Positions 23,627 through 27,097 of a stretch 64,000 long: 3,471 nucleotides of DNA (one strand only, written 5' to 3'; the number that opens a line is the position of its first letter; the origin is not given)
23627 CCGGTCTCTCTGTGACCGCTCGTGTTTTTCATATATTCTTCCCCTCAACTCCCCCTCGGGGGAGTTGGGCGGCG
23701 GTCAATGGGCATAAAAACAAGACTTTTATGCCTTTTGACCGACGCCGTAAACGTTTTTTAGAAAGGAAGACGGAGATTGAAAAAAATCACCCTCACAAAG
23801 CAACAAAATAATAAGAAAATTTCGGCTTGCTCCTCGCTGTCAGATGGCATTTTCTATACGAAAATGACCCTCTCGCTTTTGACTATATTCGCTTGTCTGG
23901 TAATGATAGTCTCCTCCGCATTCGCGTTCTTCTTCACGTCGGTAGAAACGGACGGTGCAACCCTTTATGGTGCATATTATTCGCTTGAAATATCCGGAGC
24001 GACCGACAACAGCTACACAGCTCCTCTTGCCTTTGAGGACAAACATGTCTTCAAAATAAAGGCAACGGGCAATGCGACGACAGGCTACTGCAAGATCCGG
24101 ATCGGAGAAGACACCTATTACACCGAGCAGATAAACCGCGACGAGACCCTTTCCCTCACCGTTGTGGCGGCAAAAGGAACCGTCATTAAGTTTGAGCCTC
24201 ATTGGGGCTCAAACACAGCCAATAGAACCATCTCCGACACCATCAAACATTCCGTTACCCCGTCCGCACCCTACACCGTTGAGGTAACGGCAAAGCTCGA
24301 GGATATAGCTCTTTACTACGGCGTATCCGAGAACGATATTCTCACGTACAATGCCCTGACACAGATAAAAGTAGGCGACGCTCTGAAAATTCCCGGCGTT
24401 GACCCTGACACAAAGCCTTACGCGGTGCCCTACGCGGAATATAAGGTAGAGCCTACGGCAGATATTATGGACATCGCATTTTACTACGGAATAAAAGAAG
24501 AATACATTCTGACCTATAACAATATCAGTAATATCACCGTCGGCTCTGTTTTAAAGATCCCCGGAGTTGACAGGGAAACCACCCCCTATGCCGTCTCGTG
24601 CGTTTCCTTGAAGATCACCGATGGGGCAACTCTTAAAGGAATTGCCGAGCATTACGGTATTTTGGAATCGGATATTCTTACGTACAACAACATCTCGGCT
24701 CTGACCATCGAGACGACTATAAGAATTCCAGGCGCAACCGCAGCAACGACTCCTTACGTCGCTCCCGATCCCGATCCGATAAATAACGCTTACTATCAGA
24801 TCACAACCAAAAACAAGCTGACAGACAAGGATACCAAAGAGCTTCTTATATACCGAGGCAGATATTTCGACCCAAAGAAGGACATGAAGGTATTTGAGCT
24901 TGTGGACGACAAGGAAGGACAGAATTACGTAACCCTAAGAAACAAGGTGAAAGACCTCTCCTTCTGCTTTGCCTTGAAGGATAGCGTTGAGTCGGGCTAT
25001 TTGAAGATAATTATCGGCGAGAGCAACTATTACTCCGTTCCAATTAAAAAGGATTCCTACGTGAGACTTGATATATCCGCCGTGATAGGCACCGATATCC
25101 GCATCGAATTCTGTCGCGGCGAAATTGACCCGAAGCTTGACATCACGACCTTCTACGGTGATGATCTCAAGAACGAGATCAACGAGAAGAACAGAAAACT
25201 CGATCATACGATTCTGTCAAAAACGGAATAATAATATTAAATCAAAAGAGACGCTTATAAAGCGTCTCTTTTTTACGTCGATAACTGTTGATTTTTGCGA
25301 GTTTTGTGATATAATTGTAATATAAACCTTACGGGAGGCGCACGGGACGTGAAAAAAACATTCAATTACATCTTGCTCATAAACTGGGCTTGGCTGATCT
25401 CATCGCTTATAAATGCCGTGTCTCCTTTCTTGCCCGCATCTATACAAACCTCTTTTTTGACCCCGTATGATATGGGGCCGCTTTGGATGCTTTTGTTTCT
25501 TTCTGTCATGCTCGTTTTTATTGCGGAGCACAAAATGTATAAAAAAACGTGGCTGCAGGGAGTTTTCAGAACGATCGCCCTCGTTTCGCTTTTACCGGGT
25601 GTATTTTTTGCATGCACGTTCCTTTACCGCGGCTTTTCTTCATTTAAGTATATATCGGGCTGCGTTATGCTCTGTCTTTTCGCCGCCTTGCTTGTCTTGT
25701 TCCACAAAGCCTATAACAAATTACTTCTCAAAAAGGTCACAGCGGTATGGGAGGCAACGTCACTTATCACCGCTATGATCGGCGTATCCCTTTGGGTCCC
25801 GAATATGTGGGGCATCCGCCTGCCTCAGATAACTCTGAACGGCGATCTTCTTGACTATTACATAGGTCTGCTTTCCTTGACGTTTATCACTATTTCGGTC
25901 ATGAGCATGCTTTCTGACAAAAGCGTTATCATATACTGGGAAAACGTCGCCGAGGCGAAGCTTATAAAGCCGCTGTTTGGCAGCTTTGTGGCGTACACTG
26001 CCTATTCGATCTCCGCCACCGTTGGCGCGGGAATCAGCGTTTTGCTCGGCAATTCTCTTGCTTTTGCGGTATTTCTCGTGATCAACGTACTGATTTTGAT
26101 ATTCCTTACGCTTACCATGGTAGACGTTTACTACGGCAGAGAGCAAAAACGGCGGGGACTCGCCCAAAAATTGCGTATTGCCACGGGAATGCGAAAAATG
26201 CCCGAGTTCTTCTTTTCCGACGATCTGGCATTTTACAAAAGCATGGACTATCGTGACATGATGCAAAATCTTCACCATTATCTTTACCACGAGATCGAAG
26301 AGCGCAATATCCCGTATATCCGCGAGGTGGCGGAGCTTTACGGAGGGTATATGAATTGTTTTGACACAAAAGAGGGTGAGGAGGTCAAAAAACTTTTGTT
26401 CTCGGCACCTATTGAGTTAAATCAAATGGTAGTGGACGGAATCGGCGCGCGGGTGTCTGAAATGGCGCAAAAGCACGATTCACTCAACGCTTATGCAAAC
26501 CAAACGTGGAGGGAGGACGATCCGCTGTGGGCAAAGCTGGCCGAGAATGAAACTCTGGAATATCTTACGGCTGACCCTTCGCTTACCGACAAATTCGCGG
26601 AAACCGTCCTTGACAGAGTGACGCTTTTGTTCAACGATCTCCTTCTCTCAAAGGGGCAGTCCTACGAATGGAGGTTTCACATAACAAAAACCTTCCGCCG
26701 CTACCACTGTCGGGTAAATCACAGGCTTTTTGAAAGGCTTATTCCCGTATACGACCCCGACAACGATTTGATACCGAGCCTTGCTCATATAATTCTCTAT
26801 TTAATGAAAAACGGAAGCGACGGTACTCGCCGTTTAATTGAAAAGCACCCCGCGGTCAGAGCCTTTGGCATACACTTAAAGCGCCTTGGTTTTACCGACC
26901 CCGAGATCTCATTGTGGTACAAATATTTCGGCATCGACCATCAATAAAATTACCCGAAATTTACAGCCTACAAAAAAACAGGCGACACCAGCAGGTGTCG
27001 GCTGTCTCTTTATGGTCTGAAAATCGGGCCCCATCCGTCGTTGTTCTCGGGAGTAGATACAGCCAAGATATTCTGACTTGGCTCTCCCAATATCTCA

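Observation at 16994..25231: SipW signal-peptidase cluster encoding five TasA/camelysin-like proteins plus a LysM protein: candidate surface fibre/adhesin apparatus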

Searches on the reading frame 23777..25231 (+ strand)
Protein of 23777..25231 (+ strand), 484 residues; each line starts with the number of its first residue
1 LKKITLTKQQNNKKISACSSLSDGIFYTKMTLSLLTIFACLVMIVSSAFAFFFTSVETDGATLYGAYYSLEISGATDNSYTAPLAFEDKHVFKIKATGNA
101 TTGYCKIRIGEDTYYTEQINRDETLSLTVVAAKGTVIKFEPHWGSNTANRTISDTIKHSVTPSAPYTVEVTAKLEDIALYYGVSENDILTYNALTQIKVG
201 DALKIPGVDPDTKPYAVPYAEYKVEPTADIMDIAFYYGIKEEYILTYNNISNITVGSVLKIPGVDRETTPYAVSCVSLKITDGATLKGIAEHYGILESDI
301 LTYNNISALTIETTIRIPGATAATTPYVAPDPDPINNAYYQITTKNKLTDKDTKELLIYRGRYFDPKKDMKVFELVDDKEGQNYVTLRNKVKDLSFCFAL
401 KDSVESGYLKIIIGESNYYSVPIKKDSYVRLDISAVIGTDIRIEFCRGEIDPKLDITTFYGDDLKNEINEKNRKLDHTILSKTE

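Call 3: search_protein_families(library=pfam, proteins=[window:23777-25231:+], max_evalue=0.1)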
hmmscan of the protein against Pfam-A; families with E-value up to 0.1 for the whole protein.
window:23777-25231:+ (484 aa): 2 families
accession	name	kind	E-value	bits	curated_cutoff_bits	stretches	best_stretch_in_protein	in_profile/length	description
PF01476.26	LysM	-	2.6e-11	43.7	20.9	2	283-318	6-43/43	LysM domain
PF23473.1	LysM3_LYK4_5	-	0.0041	17.6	29.3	0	166-196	5-35/48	LYK4/5 LysM3 domain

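Call 4: search_protein_families(library=ncbifam, proteins=[window:23777-25231:+], max_evalue=0.1)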
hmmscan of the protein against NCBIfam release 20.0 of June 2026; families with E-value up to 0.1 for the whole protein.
window:23777-25231:+ (484 aa): 1 family
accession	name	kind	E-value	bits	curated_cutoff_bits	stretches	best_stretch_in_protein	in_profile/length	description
NF008050.0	PRK10783.1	equivalog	9.7e-06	24.1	508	2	220-307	344-434/457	murein transglycosylase D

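Call 48: find_homologous_proteins(query=window:23777-25231:+, max_evalue=0.001)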
Query window:23777-25231:+ (484 aa): 38 proteins with E <= 0.001 among 8000 candidates.
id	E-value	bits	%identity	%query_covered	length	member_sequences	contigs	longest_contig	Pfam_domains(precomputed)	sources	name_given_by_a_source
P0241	1.8e-287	972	99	91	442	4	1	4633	PF01476.27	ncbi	-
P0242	1.5e-248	843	68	66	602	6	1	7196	PF23446.2,PF01476.27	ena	-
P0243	9.5e-243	824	70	66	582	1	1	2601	PF23446.2,PF01476.27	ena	-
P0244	9.8e-242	821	69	68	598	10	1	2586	PF23446.2,PF01476.27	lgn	-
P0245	5.7e-205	700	67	99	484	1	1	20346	PF01476.27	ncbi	-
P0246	9.6e-199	679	54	94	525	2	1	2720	PF01476.27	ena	-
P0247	2.9e-197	674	65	99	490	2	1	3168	PF01476.27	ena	-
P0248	1.2e-138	481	56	57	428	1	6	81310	PF01476.27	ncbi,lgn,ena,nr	ncbi:MAG: LysM peptidoglycan-binding domain-containing protein [Clostridia bacterium]|nr:LysM peptid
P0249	1.9e-121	424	38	94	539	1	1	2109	PF23446.2,PF01476.27,PF12116.15,PF23473.2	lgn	-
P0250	2.0e-120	421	50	65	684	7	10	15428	PF01476.27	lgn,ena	-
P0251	1.8e-116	408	36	98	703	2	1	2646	PF01476.27,PF23473.2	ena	-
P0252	2.1e-116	408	43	65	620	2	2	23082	PF23446.2,PF01476.27,PF23462.2,PF12116.15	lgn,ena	-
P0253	8.0e-116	406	47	62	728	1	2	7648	PF01476.27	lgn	-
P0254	2.3e-114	401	47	64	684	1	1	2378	PF01476.27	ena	-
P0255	7.1e-112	393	35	95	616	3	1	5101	PF01476.27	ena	-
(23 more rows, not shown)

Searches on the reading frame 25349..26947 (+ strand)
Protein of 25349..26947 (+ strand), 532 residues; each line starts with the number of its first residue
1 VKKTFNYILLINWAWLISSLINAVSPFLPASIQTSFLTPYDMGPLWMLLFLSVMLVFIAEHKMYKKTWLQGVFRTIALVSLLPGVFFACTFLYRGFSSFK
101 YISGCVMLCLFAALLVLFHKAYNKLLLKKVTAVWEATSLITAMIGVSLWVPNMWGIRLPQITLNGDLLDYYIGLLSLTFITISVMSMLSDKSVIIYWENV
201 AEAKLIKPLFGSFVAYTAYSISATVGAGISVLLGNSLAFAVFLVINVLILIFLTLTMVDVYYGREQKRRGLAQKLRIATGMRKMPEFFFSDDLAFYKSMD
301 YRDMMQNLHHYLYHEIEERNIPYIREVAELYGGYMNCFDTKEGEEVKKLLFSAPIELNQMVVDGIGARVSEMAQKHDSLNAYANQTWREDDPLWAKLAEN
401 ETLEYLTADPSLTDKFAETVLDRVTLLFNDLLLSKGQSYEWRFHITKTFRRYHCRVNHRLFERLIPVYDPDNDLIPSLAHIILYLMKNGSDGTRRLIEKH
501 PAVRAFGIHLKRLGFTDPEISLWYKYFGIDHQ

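Call 3: search_protein_families(library=pfam, proteins=[window:25349-26947:+], max_evalue=0.1)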
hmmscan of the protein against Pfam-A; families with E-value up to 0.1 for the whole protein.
window:25349-26947:+ (532 aa): 1 family
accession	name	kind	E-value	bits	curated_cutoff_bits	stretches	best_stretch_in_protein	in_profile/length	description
PF06239.17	ECSIT_N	-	0.021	14.5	25.9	1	255-299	18-60/181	Evolutionarily conserved signalling intermediate in Toll pathway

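Call 4: search_protein_families(library=ncbifam, proteins=[window:25349-26947:+], max_evalue=0.1)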
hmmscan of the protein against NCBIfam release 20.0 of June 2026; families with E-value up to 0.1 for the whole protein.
window:25349-26947:+ (532 aa): 0 families
